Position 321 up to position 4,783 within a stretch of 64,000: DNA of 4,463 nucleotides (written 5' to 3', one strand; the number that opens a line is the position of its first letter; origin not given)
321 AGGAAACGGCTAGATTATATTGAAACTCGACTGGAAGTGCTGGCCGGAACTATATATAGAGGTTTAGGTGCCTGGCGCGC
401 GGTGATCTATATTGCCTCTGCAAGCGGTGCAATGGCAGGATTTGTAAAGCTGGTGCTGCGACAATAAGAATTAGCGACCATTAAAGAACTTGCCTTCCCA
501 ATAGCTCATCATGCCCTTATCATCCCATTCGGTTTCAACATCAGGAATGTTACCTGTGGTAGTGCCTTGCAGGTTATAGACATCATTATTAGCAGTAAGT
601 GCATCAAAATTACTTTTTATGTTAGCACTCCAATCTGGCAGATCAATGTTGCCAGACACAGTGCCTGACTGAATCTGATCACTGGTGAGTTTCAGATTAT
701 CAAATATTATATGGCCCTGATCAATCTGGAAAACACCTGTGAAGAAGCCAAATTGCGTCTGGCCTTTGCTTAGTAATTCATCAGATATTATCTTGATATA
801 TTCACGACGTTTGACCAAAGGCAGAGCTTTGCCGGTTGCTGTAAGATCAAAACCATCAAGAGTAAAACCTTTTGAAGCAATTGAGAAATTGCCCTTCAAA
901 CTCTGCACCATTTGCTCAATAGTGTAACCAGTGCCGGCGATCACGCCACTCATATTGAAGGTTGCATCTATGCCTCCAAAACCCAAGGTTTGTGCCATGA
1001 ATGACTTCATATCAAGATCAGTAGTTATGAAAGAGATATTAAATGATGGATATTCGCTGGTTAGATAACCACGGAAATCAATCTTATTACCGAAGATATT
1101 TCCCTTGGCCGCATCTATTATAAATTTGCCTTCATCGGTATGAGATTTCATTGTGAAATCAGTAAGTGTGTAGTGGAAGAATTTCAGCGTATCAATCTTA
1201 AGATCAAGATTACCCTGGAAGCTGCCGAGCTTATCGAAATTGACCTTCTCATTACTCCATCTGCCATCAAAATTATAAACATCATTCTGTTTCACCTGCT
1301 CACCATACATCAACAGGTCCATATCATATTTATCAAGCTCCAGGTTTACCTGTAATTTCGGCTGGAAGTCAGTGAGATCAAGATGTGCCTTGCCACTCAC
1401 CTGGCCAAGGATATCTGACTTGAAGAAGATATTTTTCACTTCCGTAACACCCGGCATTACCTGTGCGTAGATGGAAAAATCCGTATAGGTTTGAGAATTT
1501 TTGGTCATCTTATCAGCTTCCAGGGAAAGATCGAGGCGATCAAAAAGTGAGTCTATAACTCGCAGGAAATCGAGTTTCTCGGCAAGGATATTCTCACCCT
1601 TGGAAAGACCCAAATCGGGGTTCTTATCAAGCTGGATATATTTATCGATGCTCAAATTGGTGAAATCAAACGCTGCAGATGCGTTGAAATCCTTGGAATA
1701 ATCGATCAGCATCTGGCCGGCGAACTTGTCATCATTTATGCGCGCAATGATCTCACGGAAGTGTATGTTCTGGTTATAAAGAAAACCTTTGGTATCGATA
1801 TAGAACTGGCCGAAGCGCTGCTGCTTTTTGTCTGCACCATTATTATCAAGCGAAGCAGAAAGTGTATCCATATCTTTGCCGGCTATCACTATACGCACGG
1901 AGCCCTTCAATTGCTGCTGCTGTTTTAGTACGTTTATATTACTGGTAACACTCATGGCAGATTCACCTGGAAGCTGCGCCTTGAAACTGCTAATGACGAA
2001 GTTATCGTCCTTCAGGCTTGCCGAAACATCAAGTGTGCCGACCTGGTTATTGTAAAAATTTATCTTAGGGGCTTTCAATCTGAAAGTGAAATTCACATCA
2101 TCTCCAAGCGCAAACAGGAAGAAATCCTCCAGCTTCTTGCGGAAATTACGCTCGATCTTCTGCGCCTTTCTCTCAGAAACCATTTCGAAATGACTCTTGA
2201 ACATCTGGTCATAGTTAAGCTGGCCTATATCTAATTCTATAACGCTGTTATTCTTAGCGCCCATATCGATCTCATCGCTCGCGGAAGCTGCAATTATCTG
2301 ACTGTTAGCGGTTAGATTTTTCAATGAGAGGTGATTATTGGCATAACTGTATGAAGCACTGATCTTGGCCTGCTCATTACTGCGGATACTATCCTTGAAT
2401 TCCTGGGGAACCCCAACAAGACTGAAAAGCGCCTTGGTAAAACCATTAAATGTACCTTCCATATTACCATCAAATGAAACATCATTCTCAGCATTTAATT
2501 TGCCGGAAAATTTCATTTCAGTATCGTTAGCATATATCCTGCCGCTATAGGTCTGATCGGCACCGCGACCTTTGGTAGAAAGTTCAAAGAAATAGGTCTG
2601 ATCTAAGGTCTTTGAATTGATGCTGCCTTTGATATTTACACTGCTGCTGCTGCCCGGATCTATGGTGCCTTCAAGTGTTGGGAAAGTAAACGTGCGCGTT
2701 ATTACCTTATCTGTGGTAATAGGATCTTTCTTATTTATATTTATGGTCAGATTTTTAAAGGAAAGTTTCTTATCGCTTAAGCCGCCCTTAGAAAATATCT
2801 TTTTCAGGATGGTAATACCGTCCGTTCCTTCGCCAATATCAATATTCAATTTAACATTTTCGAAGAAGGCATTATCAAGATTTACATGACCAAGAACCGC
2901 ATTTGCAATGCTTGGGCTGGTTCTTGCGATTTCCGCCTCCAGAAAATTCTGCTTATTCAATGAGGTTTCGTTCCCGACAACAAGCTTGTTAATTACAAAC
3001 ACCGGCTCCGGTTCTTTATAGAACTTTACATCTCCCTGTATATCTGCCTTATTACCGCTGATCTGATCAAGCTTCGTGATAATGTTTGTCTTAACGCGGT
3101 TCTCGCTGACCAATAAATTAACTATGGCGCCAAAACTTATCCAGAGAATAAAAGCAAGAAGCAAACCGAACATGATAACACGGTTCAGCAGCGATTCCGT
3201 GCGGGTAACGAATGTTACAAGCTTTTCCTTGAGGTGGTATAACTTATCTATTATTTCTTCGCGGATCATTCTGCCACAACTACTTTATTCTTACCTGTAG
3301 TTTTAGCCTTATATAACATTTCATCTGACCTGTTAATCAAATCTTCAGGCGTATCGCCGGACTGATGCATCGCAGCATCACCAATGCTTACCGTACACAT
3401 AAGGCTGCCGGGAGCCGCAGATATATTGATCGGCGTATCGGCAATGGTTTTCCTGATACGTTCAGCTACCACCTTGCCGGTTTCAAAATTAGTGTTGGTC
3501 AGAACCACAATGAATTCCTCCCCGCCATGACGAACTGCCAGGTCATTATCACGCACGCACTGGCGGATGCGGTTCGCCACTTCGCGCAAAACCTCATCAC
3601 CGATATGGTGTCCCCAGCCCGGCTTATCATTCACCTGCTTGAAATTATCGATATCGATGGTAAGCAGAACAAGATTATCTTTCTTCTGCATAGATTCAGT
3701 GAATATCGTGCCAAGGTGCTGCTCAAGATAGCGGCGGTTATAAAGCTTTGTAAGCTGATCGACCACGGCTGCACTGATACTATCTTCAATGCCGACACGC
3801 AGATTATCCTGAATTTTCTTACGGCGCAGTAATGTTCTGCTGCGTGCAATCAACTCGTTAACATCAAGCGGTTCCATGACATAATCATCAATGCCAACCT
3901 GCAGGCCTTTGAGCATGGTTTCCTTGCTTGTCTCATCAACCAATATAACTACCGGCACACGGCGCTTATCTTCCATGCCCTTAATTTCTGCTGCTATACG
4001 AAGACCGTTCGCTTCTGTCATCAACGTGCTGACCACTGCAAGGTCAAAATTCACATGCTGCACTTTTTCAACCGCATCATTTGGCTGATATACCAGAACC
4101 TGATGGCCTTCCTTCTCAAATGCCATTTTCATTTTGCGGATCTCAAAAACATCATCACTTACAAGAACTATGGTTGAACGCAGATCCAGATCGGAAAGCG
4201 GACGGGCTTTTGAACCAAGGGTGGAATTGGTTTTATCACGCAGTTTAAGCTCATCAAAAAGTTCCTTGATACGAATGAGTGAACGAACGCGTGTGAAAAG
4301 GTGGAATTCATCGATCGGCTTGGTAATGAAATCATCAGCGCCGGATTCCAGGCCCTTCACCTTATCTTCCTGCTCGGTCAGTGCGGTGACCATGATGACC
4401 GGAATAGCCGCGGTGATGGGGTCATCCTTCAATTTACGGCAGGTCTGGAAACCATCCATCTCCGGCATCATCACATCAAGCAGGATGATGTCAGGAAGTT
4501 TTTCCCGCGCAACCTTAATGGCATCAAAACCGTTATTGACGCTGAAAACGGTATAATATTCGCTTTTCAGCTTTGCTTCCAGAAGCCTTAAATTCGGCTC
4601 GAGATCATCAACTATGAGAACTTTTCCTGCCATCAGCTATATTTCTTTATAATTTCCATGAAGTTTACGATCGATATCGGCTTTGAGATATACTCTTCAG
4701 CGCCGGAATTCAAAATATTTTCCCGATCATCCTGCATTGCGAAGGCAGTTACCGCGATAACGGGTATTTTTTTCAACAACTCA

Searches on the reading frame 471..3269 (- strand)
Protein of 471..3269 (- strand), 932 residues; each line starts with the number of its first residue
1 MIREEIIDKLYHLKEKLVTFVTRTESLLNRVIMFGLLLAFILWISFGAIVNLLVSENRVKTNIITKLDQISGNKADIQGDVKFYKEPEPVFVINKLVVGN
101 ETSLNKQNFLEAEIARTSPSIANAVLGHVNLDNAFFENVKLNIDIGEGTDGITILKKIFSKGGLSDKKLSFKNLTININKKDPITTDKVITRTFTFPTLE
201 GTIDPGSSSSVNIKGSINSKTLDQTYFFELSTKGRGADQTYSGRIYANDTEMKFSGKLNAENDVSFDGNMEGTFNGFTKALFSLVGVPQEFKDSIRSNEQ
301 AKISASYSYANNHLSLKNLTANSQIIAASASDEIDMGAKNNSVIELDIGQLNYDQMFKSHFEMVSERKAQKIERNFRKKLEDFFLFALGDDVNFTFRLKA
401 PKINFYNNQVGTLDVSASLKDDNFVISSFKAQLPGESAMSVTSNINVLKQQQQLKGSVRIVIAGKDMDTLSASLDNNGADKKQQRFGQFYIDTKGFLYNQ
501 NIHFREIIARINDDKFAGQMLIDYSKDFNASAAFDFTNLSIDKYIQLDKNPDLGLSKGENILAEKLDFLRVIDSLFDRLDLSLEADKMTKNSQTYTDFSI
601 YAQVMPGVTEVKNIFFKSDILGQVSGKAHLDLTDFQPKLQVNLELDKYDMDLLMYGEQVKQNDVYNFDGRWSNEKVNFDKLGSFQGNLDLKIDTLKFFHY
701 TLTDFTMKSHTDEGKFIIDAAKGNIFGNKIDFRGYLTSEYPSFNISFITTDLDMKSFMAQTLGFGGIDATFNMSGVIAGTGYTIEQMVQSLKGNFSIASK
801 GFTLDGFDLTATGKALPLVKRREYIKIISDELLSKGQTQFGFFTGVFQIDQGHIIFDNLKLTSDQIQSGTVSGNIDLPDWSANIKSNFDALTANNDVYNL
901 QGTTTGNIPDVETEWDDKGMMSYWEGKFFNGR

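Call 72: search_protein_families(library=pfam, proteins=[window:471-3269:-], max_evalue=0.001)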
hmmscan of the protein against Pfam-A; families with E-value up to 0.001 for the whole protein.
window:471-3269:- (932 aa): 1 family
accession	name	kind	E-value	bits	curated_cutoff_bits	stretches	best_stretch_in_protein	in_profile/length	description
PF05170.20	AsmA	-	9.8e-08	31.7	29.8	1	668-853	423-601/607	AsmA family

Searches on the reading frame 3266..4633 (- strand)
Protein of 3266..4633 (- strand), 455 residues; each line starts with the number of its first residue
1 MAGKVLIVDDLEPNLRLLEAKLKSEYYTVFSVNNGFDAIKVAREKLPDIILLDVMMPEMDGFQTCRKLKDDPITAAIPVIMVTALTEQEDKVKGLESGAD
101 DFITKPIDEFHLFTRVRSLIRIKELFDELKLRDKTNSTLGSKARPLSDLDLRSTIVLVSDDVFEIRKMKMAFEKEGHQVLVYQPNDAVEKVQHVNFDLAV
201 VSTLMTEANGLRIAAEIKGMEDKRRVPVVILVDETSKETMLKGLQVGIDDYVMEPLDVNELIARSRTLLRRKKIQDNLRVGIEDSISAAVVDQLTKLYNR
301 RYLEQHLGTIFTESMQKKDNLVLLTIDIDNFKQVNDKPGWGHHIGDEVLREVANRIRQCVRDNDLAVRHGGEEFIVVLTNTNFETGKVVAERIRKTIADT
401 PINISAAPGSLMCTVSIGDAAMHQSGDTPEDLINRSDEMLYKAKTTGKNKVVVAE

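Call 72: search_protein_families(library=pfam, proteins=[window:3266-4633:-], max_evalue=0.001)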
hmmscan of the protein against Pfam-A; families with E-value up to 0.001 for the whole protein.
window:3266-4633:- (455 aa): 2 families
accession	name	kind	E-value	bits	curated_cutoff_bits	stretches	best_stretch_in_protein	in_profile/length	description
PF00990.26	GGDEF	-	1.5e-48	165.1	23.8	1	289-450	1-161/161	Diguanylate cyclase, GGDEF domain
PF00072.30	Response_reg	-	6.3e-42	142.7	30.2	2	5-116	1-110/111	Response regulator receiver domain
